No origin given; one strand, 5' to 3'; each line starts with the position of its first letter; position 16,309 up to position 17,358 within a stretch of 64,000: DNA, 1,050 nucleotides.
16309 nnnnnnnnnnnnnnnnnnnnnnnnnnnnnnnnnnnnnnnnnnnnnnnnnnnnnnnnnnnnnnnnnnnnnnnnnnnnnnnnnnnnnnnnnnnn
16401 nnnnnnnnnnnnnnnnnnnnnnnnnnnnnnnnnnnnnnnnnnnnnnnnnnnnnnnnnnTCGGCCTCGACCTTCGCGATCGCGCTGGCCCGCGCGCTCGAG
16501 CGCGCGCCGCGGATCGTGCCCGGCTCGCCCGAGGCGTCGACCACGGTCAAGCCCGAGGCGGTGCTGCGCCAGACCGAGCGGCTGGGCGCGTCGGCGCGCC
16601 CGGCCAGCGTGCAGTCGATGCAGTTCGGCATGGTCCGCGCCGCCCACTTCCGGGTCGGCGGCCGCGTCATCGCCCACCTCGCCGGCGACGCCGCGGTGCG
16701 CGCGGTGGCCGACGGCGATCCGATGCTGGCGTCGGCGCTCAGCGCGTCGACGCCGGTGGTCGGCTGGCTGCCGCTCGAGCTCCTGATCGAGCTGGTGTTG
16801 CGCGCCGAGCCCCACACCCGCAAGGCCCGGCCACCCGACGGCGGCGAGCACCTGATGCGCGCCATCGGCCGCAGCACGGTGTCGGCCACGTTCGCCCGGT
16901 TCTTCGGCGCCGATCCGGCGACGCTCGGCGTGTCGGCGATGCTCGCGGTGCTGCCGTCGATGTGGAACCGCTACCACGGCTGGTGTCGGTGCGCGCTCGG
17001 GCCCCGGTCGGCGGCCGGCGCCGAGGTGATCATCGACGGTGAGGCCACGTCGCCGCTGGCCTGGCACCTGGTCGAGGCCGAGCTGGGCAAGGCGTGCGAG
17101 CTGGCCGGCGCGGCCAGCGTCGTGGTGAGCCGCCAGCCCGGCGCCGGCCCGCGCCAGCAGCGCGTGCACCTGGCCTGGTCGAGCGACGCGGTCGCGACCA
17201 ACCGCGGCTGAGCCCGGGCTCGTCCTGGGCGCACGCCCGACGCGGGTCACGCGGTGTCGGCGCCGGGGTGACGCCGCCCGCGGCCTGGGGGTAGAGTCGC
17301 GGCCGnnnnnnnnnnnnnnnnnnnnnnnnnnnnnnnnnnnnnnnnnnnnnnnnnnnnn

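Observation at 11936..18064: Degenerate-GGDEF Ser/Thr kinase fusion protein embedded in the gap-pgk-tpiA glycolytic operon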

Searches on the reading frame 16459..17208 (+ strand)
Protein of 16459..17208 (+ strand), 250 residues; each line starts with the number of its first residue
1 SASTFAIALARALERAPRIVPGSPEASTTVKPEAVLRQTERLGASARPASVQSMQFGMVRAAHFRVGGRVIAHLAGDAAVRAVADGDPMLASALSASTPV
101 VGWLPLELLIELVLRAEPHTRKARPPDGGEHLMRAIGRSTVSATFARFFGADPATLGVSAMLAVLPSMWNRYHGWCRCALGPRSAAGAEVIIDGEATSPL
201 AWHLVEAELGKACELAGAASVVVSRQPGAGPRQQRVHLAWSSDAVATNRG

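Call 9: search_protein_families(library=pfam, proteins=[window:16459-17208:+], max_evalue=10)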
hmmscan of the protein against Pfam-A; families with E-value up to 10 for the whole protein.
window:16459-17208:+ (250 aa): 1 family
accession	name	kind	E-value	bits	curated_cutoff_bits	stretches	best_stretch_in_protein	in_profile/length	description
PF03795.20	YCII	-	0.14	13.1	24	1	66-103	57-94/95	YCII-related domain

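Call 10: search_protein_families(library=ncbifam, proteins=[window:16459-17208:+], max_evalue=10)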
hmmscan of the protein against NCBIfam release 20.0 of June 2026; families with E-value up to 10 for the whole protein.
window:16459-17208:+ (250 aa): 0 families

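Call 30: search_solved_structures(query=A1, max_evalue=10)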
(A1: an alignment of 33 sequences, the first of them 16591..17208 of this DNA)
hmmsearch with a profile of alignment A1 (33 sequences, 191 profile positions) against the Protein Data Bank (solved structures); distinct sequences matched with E-value up to 10: 0.

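Call 31: search_protein_families(library=pfam, alignment_id=A1, max_evalue=1)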
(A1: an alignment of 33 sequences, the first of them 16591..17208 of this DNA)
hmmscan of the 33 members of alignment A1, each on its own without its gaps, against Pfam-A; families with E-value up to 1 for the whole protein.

A. member 1, window:16591-17208:+ (206 aa): 1 family
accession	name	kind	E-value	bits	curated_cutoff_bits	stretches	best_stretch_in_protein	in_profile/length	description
PF03795.20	YCII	-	0.16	12.9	24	1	22-59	57-94/95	YCII-related domain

B. families by the number of members that match (of 33 scanned): 12 families
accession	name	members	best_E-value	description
PF02830.23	V4R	16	6.7e-06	V4R domain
PF09536.15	DUF2378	11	7.6e-05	Protein of unknown function (DUF2378)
PF20075.5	DUF6471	5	0.014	Domain of unknown function (DUF6471)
PF21761.2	RedAm-like_C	1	0.11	NADPH-dependent reductive aminase-like, C-terminal domain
PF03795.20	YCII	1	0.16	YCII-related domain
PF13670.12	PepSY_2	1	0.16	Peptidase propeptide and YPEB domain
PF16082.10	Phage_holin_2_4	1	0.16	Bacteriophage holin family, superfamily II-like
PF16912.11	Glu_dehyd_C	1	0.17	Glucose dehydrogenase C-terminus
PF08142.18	AARP2CN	1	0.17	AARP2CN (NUC121) domain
PF05623.17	DUF789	1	0.19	Protein of unknown function (DUF789)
PF00206.25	Lyase_1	1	0.22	Lyase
PF09744.14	RH1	1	0.25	RILP homology 1 domain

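Call 36: predict_structure(alignment_id=A1)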
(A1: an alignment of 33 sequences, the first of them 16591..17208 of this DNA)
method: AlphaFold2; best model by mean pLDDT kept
length: 206 residues; sequences in the alignment: 33
mean_pLDDT: 91.9   pTM: 0.88
mean pLDDT of the five models: 91.9, 91.1, 90.9, 90.5, 90.2
residues with pLDDT >= 90: 172; 70-90: 16; 50-70: 18; < 50: 0
segments of 3 or more residues with pLDDT < 50: none
pLDDT, mean of each block of 10 residues (from residue 1): 58 95 97 98 98 96 98 87 92 97 89 95 94 96 96 91 98 97 94 93 61
secondary structure, 60 per line:
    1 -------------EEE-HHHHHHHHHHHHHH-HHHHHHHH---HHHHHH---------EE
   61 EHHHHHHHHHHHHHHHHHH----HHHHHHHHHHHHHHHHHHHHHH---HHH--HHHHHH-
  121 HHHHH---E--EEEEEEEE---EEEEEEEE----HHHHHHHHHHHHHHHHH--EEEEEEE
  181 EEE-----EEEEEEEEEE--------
elements in order: E14-16 H18-31 H33-40 H44-49 E59-61 H62-79 H84-105 H114-119 H121-125 E132-139 E143-150 H155-171 E174-183 E189-198

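Call 38: fold_search(model_id=the predicted structure, library=pdb)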
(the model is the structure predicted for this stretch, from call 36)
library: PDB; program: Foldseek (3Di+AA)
matches with E <= 10: 622; with E <= 0.001: 43
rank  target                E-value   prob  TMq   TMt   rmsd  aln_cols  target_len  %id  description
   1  6bde                  4.3e-06  1.00  0.67  0.74   3.8       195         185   12  Crystal structure of Fe(II) unliganded H-NOX protein mutant A71G from K. algicida (released 2018-05-30)
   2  6bdd                  6.0e-06  1.00  0.67  0.74   3.9       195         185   11  Crystal structure of Fe(II) unliganded H-NOX protein from K. algicida (released 2018-05-30)
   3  6mx5                  6.6e-06  1.00  0.62  0.67   4.2       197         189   13  Crystal structure of H-NOX protein from Nostoc sp. (released 2018-11-07)
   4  3nvr_B                1.1e-05  1.00  0.62  0.70   3.8       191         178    9  Modulating Heme Redox Potential Through Protein-Induced Porphyrin Distortion (released 2010-09-08)
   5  3tf8_B                1.1e-05  1.00  0.63  0.69   4.2       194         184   14  Crystal structure of an H-NOX protein from Nostoc sp. PCC 7120 (released 2011-11-09)
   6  3tfg_A                1.4e-05  1.00  0.64  0.71   4.3       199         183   14  Crystal structure of an H-NOX protein from Nostoc sp. PCC 7120, L66W/L67W double mutant (released 2011-11-09)
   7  4iae_A                1.6e-05  1.00  0.65  0.72   3.7       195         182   14  Crystal structure of BAY 60-2770 bound to nostoc H-NOX domain (released 2013-11-20)
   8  3eee_A                1.7e-05  1.00  0.62  0.67   4.0       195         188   10  Probing the function of heme distortion in the H-NOX family (released 2008-11-25)
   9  6dxi                  1.7e-05  1.00  0.60  0.65   4.4       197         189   14  Crystal structure of H-NOX protein from Nostoc sp V52W/L67W double-mutant. (released 2018-07-11)
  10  1u55_B                2.0e-05  1.00  0.59  0.64   5.2       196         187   10  Crystal structure of an oxygen binding H-NOX domain related to soluble guanylate cyclases (oxygen complex) (released 2004-08-31)
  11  4fdk_A                2.1e-05  1.00  0.62  0.67   4.0       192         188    9  F78L Tt H-NOX (released 2013-08-28)
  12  3tfd_B                2.2e-05  1.00  0.67  0.74   3.7       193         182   13  Crystal structure of an H-NOX protein from Nostoc sp. PCC 7120, L66W mutant (released 2011-11-09)
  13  2o09_A                2.2e-05  1.00  0.66  0.74   3.8       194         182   13  Crystal structure of the H-NOX domain from Nostoc sp. PCC 7120 (released 2007-01-30)
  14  3iqb                  2.3e-05  1.00  0.57  0.62   4.4       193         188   11  Tt I75F/L144F H-NOX (released 2010-01-19)
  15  6jt2_B                2.5e-05  1.00  0.65  0.26   8.2       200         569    8  Structure of human soluble guanylate cyclase in the NO activated state (released 2019-09-04)
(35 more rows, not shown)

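Call 57: search_protein_representatives(alignment_id=A1)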
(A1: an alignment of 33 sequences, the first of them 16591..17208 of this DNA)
Query: 33 sequences, 191 profile positions. Proteins with E-value up to 0.001 (for the whole library): 654; up to 1e-10: 165; up to 1e-30: 59. The best 150 are listed.
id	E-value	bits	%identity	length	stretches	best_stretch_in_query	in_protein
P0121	5.1e-77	274.7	-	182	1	11-190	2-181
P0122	1.7e-73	263.2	-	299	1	5-190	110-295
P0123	5.8e-73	261.4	-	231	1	4-190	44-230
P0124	6.7e-71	254.7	-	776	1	7-190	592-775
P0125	1.3e-68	247.2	-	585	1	5-190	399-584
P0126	1.8e-66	240.2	-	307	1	10-190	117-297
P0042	5.7e-66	238.6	-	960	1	6-190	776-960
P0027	8.6e-65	234.8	-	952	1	6-190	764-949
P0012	5.0e-63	229.0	-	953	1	6-190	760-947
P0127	5.1e-61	222.5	-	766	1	9-190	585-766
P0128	2.3e-56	207.3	-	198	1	7-190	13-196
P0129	7.9e-56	205.5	-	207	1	4-176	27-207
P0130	3.8e-52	193.5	-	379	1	8-190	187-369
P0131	1.0e-50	188.9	-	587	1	5-190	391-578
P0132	1.1e-50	188.7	-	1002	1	6-190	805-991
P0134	6.9e-50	186.2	-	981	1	13-190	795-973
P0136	2.6e-49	184.3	-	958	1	7-190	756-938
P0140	5.7e-47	176.7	-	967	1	9-190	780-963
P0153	2.1e-37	145.4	-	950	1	7-190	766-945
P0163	1.7e-34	135.9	-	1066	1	13-190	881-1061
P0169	2.4e-32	129.0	-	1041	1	13-190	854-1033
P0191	3.1e-28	115.6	-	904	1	10-189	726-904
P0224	2.2e-23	99.7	-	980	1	15-189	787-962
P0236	2.8e-21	92.8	-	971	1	9-190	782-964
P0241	2.3e-20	89.8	-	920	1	11-190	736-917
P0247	5.0e-19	85.5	-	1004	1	11-190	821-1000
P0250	2.3e-18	83.3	-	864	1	33-187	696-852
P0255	1.9e-16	77.1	-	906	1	50-189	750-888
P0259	1.8e-14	70.6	-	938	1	15-176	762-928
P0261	3.0e-14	69.9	-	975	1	14-190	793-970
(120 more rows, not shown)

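Call 58: search_protein_families(library=pfam, proteins=[P0247, P0261, P0259, P0241, P0236, P0163, P0169, P0224, P0255, P0250], max_evalue=0.0001)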
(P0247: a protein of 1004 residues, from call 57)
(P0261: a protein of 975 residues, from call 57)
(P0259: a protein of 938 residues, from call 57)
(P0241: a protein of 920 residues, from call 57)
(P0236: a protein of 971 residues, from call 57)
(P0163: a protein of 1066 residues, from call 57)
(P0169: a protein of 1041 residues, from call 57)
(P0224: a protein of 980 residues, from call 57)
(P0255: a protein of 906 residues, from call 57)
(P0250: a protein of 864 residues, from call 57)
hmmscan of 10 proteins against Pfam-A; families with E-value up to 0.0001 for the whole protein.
P0247 (1004 aa): 4 families
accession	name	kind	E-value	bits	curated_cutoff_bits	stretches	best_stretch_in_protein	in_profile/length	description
PF00069.31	Pkinase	-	5.3e-41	141.2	31.7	1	495-706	1-212/263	Protein kinase domain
PF07714.23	PK_Tyr_Ser-Thr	-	1.3e-23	84.1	23.1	1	497-705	3-215/258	Protein tyrosine and serine/threonine kinase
PF00990.26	GGDEF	-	1.4e-14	54.6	23.8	1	308-458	4-157/161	Diguanylate cyclase, GGDEF domain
PF03109.22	ABC1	-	1.8e-05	24.4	22.9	0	569-652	144-221/244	ABC1 atypical kinase-like domain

P0261 (975 aa): 3 families
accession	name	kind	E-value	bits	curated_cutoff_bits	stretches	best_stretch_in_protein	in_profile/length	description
PF00069.31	Pkinase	-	1.4e-37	130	31.7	1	482-733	1-257/263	Protein kinase domain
PF00990.26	GGDEF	-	6.4e-32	111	23.8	1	291-444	1-157/161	Diguanylate cyclase, GGDEF domain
PF07714.23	PK_Tyr_Ser-Thr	-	7.1e-23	81.7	23.1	1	485-729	4-250/258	Protein tyrosine and serine/threonine kinase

P0259 (938 aa): 3 families
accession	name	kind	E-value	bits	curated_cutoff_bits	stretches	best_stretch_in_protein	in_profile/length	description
PF00069.31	Pkinase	-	4.5e-35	121.7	31.7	1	453-698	1-251/263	Protein kinase domain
PF00990.26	GGDEF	-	1.4e-22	80.6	23.8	1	271-421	1-158/161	Diguanylate cyclase, GGDEF domain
PF07714.23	PK_Tyr_Ser-Thr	-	4.9e-22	78.9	23.1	1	455-698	3-248/258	Protein tyrosine and serine/threonine kinase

P0241 (920 aa): 3 families
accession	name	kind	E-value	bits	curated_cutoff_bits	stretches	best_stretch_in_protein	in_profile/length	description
PF00069.31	Pkinase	-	1.6e-36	126.5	31.7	1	449-697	1-254/263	Protein kinase domain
PF07714.23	PK_Tyr_Ser-Thr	-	1.1e-22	81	23.1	1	451-696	3-250/258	Protein tyrosine and serine/threonine kinase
PF00990.26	GGDEF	-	2e-17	63.9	23.8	1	265-412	3-154/161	Diguanylate cyclase, GGDEF domain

P0236 (971 aa): 6 families
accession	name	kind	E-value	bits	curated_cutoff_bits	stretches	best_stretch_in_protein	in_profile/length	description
PF00069.31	Pkinase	-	1.1e-42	146.7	31.7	1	477-729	1-254/263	Protein kinase domain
PF00990.26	GGDEF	-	2.5e-30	105.8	23.8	1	284-437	2-158/161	Diguanylate cyclase, GGDEF domain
PF07714.23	PK_Tyr_Ser-Thr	-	3.2e-24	86.1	23.1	1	479-728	3-250/258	Protein tyrosine and serine/threonine kinase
PF01636.29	APH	-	1.2e-06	28.9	23.2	0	519-598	31-110/239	Phosphotransferase enzyme family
PF03109.22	ABC1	-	1.3e-05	24.9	22.9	0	551-630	144-217/244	ABC1 atypical kinase-like domain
PF02830.23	V4R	-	3.4e-05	24.3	31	1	923-961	21-60/62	V4R domain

P0163 (1066 aa): 4 families
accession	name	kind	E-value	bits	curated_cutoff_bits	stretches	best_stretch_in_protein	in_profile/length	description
PF00069.31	Pkinase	-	5.6e-37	128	31.7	1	469-716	1-252/263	Protein kinase domain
PF07714.23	PK_Tyr_Ser-Thr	-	1.2e-23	84.3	23.1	1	471-715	3-248/258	Protein tyrosine and serine/threonine kinase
PF00990.26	GGDEF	-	3.9e-23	82.4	23.8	1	273-424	1-154/161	Diguanylate cyclase, GGDEF domain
PF03109.22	ABC1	-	1.5e-05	24.7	22.9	0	543-626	144-220/244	ABC1 atypical kinase-like domain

P0169 (1041 aa): 6 families
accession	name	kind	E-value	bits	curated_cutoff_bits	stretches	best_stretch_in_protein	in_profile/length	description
PF00069.31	Pkinase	-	3.1e-39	135.4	31.7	1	469-678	1-207/263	Protein kinase domain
PF00990.26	GGDEF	-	1.9e-23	83.4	23.8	1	285-438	2-158/161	Diguanylate cyclase, GGDEF domain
PF07714.23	PK_Tyr_Ser-Thr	-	1.4e-21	77.4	23.1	1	471-714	3-248/258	Protein tyrosine and serine/threonine kinase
PF00072.30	Response_reg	-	6.2e-11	42.9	30.2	1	9-117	1-109/111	Response regulator receiver domain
PF06293.20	Kdo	-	5.9e-06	26.3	21.3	1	555-622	103-172/207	Lipopolysaccharide kinase (Kdo/WaaP) family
PF03109.22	ABC1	-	1e-05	25.3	22.9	1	543-621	144-216/244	ABC1 atypical kinase-like domain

P0224 (980 aa): 4 families
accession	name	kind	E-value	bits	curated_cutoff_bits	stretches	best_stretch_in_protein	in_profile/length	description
PF00069.31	Pkinase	-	3.8e-44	151.5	31.7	1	491-735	3-252/263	Protein kinase domain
PF07714.23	PK_Tyr_Ser-Thr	-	4.4e-30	105.3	23.1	1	491-734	3-248/258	Protein tyrosine and serine/threonine kinase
PF00990.26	GGDEF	-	8.6e-19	68.3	23.8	1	326-460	21-156/161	Diguanylate cyclase, GGDEF domain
PF03109.22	ABC1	-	7.8e-05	22.4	22.9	0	563-641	144-216/244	ABC1 atypical kinase-like domain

P0255 (906 aa): 3 families
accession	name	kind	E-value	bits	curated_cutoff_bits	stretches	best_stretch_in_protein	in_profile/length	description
PF00069.31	Pkinase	-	6.9e-35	121.1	31.7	1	430-629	3-199/263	Protein kinase domain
PF07714.23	PK_Tyr_Ser-Thr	-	2.5e-19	70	23.1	1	429-622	2-199/258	Protein tyrosine and serine/threonine kinase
PF00990.26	GGDEF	-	2.3e-18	66.9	23.8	1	259-393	12-150/161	Diguanylate cyclase, GGDEF domain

P0250 (864 aa): 3 families
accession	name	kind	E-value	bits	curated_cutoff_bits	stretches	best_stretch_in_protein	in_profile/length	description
PF00069.31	Pkinase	-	1.1e-37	130.3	31.7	1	353-599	1-252/263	Protein kinase domain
PF00990.26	GGDEF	-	2.5e-26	92.8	23.8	1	168-321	1-158/161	Diguanylate cyclase, GGDEF domain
PF07714.23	PK_Tyr_Ser-Thr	-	2.4e-20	73.4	23.1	1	355-598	3-248/258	Protein tyrosine and serine/threonine kinase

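Call 60: find_encoding_contigs(protein=P0236, flank=5000, max_places=2)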
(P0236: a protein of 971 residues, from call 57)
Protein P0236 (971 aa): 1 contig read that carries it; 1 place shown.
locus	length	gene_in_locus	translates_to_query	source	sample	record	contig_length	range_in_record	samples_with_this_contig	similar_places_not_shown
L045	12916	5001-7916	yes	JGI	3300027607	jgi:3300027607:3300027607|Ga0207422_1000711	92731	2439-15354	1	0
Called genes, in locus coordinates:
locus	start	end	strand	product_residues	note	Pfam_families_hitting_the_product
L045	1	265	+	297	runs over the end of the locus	-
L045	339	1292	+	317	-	PF00561:Abhydrolase_1, PF12146:Hydrolase_4, PF12697:Abhydrolase_6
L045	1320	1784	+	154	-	-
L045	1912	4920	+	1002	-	PF07517:SecA_DEAD, PF01043:SecA_PP_bind, PF21090:P-loop_SecA, PF07516:SecA_SW, PF02810:SEC-C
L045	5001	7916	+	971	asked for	PF00990:GGDEF, PF00069:Pkinase, PF03109:ABC1 (faint), PF07714:PK_Tyr_Ser-Thr, PF01636:APH (faint)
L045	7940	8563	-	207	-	PF02922:CBM_48, PF16561:AMPK1_CBM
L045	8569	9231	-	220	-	PF04542:Sigma70_r2, PF08281:Sigma70_r4_2, PF04545:Sigma70_r4 (faint)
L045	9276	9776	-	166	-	PF03748:FliL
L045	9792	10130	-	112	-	-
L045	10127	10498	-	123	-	PF02561:FliS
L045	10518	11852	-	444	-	PF02465:FliD_N, PF07196:Flagellin_IN (weak), PF07195:FliD_C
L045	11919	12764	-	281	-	PF00669:Flagellin_N, PF00700:Flagellin_C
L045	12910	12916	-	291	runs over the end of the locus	PF00669:Flagellin_N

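Call 61: find_encoding_contigs(protein=P0132, flank=4000, max_places=1)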
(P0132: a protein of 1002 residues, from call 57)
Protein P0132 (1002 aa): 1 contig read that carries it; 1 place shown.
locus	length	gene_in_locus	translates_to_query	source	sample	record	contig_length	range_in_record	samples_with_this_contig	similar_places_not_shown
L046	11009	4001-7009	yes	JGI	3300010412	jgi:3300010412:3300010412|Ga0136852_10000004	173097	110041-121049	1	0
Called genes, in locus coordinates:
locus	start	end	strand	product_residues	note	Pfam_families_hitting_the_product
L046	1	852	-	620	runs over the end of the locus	PF00317:Ribonuc_red_lgN, PF02867:Ribonuc_red_lgC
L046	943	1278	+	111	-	PF07238:PilZ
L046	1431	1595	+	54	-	-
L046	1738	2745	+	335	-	PF00044:Gp_dh_N, PF02800:Gp_dh_C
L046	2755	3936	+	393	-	PF00162:PGK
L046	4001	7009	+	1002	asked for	PF00072:Response_reg (weak), PF00990:GGDEF, PF00069:Pkinase, PF03109:ABC1 (faint), PF07714:PK_Tyr_Ser-Thr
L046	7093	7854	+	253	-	PF00121:TIM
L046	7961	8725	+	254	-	-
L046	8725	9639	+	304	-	PF01678:DAP_epimerase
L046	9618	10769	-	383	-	-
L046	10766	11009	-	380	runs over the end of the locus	-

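Call 62: find_encoding_contigs(protein=P0134, flank=4000, max_places=1)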
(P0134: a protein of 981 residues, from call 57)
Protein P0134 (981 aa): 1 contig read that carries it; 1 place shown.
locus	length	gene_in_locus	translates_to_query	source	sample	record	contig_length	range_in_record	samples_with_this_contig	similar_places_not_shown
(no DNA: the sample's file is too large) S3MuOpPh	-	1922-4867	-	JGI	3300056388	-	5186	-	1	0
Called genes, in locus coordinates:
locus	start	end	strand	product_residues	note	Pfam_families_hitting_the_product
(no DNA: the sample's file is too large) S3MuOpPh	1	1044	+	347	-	?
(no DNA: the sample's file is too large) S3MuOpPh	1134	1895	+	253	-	PF04264:YceI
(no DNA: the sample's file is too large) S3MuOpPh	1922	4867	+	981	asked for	PF00072:Response_reg, PF01590:GAF (weak), PF00990:GGDEF, PF00069:Pkinase, PF06293:Kdo (weak), PF07714:PK_Tyr_Ser-Thr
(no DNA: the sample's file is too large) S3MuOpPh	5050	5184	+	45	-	?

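Call 63: find_encoding_contigs(protein=P0153, flank=4000, max_places=1)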
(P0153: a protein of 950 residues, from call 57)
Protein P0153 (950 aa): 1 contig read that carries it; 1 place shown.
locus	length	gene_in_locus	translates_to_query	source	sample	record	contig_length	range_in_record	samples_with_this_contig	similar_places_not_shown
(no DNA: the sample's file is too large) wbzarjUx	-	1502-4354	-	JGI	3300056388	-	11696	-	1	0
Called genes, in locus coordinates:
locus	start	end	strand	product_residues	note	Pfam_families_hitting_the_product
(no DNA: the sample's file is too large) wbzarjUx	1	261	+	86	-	?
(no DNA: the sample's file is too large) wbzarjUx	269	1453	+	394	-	PF00162:PGK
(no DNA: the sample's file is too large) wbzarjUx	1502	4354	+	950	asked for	PF00990:GGDEF, PF00069:Pkinase, PF03109:ABC1 (faint), PF07714:PK_Tyr_Ser-Thr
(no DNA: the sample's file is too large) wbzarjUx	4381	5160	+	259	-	PF00121:TIM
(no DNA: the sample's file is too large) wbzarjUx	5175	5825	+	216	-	PF03840:SecG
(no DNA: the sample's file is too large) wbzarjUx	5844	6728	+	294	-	PF01678:DAP_epimerase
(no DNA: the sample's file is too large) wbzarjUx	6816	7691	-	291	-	PF00892:EamA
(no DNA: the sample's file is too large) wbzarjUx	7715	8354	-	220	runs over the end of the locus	-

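Call 64: find_encoding_contigs(protein=P0169, flank=4000, max_places=1)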
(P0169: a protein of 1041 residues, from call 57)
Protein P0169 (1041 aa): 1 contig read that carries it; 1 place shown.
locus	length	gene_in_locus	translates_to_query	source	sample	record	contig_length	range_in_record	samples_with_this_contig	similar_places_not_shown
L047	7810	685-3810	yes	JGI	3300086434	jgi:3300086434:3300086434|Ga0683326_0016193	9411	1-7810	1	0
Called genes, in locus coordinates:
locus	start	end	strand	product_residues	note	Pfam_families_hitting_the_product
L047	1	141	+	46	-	?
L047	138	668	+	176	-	PF00156:Pribosyltran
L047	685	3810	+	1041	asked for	PF00072:Response_reg, PF00990:GGDEF, PF00069:Pkinase, PF07714:PK_Tyr_Ser-Thr, PF06293:Kdo (weak), PF03109:ABC1 (weak)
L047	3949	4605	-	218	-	-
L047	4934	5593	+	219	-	PF00578:AhpC-TSA, PF08534:Redoxin, PF10417:1-cysPrx_C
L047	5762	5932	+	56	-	-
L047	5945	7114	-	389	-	PF00069:Pkinase, PF03109:ABC1 (faint), PF07714:PK_Tyr_Ser-Thr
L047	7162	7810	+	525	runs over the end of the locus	PF00069:Pkinase, PF07714:PK_Tyr_Ser-Thr, PF13432:TPR_16 (weak)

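Call 66: find_encoding_contigs(protein=P0191, flank=4000, max_places=1)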
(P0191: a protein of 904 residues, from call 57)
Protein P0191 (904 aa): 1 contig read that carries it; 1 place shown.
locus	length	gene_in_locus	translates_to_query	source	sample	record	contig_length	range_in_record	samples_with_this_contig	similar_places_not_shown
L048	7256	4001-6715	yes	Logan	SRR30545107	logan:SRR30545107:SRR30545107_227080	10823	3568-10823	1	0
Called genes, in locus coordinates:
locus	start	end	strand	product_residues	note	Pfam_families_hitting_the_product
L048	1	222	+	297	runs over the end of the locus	PF00561:Abhydrolase_1, PF12697:Abhydrolase_6, PF12146:Hydrolase_4, PF10230:LIDHydrolase (weak), PF06821:Ser_hydrolase (faint), PF08386:Abhydrolase_4 (faint)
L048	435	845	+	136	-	-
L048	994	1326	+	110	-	PF07238:PilZ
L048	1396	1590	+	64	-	-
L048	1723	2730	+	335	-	PF00044:Gp_dh_N, PF02800:Gp_dh_C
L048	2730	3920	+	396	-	PF00162:PGK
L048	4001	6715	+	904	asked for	PF00990:GGDEF, PF00069:Pkinase, PF07714:PK_Tyr_Ser-Thr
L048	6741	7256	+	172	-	?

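Call 67: find_encoding_contigs(protein=P0140, flank=4000, max_places=1)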
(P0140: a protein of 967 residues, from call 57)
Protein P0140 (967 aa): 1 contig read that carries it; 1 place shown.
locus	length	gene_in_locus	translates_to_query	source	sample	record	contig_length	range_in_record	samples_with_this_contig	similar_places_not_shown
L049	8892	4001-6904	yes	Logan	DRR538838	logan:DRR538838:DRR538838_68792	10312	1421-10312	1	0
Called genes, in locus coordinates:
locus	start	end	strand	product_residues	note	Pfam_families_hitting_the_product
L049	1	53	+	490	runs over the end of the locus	?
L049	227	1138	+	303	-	PF00056:Ldh_1_N, PF02866:Ldh_1_C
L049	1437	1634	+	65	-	-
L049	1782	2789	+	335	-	PF00044:Gp_dh_N, PF02800:Gp_dh_C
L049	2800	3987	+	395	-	PF00162:PGK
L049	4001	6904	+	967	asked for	PF00990:GGDEF, PF00069:Pkinase, PF03109:ABC1 (faint), PF07714:PK_Tyr_Ser-Thr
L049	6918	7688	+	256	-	PF00121:TIM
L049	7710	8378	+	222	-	-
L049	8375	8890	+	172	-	?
